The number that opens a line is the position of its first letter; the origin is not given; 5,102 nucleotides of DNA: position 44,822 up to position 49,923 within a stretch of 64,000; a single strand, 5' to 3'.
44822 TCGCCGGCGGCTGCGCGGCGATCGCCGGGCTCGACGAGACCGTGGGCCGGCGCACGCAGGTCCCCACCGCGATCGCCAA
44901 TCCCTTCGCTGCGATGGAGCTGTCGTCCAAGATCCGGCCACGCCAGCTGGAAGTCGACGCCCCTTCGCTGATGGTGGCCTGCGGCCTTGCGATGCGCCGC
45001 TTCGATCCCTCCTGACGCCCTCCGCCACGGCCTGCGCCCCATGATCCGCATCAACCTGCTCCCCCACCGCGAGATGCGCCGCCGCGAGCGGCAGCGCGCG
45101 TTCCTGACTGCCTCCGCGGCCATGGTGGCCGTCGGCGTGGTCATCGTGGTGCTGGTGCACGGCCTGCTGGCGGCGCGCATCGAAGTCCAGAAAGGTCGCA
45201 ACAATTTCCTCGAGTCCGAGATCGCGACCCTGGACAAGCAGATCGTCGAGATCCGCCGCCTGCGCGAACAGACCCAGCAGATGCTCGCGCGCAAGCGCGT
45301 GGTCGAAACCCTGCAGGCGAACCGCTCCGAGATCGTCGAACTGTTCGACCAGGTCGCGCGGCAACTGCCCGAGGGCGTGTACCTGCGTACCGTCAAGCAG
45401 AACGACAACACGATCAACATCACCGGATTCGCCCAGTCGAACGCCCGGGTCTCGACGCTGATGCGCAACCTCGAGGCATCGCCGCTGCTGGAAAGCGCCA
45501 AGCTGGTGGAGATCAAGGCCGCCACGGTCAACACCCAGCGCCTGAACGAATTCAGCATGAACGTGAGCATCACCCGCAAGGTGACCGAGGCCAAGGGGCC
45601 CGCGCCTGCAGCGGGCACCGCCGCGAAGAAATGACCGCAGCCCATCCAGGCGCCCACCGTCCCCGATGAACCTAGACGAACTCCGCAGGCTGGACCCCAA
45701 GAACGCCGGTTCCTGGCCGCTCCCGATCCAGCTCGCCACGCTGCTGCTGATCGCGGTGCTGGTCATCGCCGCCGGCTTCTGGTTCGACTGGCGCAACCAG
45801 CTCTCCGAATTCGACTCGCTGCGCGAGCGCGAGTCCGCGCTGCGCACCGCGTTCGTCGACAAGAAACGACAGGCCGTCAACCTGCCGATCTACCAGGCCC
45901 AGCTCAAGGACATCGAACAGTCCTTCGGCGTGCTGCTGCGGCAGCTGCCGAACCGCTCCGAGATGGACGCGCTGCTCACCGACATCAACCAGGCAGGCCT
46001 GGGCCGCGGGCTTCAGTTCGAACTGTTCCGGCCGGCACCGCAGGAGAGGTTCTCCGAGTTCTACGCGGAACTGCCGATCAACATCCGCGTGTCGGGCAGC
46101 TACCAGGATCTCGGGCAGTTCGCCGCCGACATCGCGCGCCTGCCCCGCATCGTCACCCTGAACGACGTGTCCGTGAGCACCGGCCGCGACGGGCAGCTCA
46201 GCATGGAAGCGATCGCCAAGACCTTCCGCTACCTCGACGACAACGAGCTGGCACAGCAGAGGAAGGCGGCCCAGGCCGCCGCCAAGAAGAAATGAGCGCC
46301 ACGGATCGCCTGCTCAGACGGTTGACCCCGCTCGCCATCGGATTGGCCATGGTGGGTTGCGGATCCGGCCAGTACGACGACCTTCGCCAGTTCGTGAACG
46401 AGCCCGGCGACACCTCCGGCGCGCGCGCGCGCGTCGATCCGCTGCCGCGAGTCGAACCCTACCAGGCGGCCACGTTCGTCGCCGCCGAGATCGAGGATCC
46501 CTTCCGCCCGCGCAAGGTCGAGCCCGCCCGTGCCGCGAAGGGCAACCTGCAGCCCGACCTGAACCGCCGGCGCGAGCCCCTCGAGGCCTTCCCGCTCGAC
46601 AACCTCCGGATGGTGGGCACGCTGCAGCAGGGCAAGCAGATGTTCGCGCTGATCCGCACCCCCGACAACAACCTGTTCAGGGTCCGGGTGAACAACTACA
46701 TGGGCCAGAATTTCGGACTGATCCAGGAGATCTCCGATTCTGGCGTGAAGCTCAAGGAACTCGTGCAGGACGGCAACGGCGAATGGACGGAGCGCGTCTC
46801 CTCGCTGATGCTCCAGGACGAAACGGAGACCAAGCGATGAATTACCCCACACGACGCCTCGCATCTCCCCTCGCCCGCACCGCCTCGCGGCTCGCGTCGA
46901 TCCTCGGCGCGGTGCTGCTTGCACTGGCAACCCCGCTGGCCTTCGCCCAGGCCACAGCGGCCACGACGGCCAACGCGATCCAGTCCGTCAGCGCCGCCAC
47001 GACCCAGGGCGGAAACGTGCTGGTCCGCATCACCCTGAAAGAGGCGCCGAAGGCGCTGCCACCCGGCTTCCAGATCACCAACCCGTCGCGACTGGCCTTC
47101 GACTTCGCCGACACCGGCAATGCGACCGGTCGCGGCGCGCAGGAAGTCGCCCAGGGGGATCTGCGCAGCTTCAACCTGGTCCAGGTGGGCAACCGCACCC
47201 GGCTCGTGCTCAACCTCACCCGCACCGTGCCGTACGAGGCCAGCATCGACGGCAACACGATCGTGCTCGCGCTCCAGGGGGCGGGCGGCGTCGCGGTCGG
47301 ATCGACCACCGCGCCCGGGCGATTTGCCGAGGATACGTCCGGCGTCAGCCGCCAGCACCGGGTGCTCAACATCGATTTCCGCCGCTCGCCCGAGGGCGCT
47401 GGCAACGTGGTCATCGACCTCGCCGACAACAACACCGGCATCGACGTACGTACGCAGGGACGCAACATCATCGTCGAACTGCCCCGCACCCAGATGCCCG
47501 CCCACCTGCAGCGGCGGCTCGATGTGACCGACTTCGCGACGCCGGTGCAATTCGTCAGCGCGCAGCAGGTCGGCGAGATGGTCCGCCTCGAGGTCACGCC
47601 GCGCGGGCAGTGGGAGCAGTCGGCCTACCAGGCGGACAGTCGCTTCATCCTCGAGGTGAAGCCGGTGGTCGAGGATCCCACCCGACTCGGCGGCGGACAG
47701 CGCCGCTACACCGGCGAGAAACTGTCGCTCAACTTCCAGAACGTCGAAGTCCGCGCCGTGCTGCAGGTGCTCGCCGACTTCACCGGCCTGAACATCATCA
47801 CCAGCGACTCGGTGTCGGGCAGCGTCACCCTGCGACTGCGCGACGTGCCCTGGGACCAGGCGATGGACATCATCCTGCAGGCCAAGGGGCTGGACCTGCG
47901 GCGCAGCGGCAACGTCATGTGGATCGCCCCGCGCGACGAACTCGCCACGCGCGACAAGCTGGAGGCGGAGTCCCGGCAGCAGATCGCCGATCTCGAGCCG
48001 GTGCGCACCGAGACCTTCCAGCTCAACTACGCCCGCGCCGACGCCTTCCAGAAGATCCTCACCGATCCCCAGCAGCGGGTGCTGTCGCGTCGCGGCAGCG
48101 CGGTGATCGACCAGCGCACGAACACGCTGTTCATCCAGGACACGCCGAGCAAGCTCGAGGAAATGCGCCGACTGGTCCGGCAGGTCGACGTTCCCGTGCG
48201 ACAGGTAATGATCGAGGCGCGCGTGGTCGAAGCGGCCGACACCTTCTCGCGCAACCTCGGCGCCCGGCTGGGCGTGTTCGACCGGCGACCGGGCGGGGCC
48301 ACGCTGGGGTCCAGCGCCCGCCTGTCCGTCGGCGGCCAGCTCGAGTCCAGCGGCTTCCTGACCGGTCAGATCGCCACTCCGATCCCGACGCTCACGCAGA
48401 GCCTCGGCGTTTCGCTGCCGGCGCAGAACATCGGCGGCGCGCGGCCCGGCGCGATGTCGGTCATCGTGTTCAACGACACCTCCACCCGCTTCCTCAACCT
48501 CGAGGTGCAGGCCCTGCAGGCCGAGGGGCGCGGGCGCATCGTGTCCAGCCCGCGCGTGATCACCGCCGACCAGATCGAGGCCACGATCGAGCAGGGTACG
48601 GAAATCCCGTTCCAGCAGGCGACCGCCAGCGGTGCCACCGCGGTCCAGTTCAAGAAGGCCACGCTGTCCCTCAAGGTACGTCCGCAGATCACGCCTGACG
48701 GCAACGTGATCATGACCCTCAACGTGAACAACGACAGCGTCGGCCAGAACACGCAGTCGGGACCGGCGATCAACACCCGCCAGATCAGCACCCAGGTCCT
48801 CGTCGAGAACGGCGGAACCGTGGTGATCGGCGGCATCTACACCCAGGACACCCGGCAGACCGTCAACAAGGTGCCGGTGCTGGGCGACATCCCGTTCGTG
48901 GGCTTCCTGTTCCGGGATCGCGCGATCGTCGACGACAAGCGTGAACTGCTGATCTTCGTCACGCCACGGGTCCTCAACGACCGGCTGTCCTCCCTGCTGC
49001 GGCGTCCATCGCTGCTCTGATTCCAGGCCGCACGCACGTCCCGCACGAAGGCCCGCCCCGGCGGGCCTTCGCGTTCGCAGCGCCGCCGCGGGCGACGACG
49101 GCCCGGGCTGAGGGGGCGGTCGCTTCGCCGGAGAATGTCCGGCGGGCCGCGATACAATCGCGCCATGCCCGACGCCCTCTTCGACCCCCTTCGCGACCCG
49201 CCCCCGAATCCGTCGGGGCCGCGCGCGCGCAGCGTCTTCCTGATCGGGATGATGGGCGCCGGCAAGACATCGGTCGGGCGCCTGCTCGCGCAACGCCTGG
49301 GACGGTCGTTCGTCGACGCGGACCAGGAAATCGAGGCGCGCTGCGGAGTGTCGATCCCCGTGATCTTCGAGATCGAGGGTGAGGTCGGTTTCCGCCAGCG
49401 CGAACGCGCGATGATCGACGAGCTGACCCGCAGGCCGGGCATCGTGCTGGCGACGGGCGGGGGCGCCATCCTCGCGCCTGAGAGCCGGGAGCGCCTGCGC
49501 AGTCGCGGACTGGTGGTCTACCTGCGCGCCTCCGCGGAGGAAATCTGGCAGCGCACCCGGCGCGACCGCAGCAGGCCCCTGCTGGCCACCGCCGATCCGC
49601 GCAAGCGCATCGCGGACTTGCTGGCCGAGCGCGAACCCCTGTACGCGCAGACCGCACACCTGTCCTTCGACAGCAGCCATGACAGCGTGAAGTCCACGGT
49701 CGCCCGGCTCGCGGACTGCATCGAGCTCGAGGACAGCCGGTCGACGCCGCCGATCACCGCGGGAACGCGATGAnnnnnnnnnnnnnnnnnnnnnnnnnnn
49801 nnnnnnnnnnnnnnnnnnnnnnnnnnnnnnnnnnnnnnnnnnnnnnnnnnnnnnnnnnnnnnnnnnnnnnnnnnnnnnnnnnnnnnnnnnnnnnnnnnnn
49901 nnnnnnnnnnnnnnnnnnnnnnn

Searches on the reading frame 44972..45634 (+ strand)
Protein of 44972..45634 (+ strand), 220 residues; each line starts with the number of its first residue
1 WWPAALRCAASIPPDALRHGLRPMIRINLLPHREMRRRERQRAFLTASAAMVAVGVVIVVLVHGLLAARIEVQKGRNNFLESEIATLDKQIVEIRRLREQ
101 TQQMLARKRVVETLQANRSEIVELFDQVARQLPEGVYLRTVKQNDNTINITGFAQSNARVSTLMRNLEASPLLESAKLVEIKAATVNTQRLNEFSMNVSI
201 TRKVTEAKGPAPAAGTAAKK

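Call 75: search_protein_families(library=pfam, proteins=[window:44972-45634:+], max_evalue=0.00001)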
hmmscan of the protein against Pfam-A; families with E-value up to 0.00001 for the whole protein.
window:44972-45634:+ (220 aa): 1 family
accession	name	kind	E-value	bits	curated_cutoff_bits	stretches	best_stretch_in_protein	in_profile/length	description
PF05137.18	PilN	-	1.4e-26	92.8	22.8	1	124-199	2-77/78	Fimbrial assembly protein (PilN)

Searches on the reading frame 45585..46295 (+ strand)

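Call 75: search_protein_families(library=pfam, proteins=[window:45585-46295:+], max_evalue=0.00001)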
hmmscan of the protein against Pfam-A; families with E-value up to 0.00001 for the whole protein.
window:45585-46295:+ (236 aa): 1 family
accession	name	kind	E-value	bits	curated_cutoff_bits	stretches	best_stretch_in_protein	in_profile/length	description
PF04350.18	PilO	-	3e-49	167.3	22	1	78-218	3-145/145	Pilus assembly protein, PilO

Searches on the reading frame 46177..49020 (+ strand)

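Call 75: search_protein_families(library=pfam, proteins=[window:46177-49020:+], max_evalue=0.00001)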
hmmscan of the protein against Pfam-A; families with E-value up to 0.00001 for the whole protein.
window:46177-49020:+ (947 aa): 5 families
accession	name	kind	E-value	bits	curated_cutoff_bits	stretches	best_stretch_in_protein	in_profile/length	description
PF00263.26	Secretin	-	2.2e-50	171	27.5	1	779-933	1-168/169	Bacterial type II and III secretion system protein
PF11741.13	AMIN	-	3.4e-31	107.7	20.5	1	398-500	1-100/101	AMIN domain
PF03958.22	Secretin_N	-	1e-12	48.5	28.2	1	611-676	1-69/69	Bacterial type II/III secretion system short domain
PF07660.19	STN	-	1.5e-10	41.1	28.4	1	539-585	2-51/52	Secretin and TonB N terminus short domain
PF21305.2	type_II_gspD_N0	-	2.7e-06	27.6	27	1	518-567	1-51/71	GspD-like, N0 domain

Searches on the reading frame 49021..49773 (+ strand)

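Call 75: search_protein_families(library=pfam, proteins=[window:49021-49773:+], max_evalue=0.00001)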
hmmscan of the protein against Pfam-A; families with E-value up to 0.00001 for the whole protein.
window:49021-49773:+ (250 aa): 2 families
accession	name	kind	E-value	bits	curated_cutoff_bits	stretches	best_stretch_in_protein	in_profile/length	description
PF01202.28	SKI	-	2.3e-50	171.3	22.1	1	78-234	1-158/159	Shikimate kinase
PF13238.12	AAA_18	-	6.1e-08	33.6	29.4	1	72-183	1-112/128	AAA domain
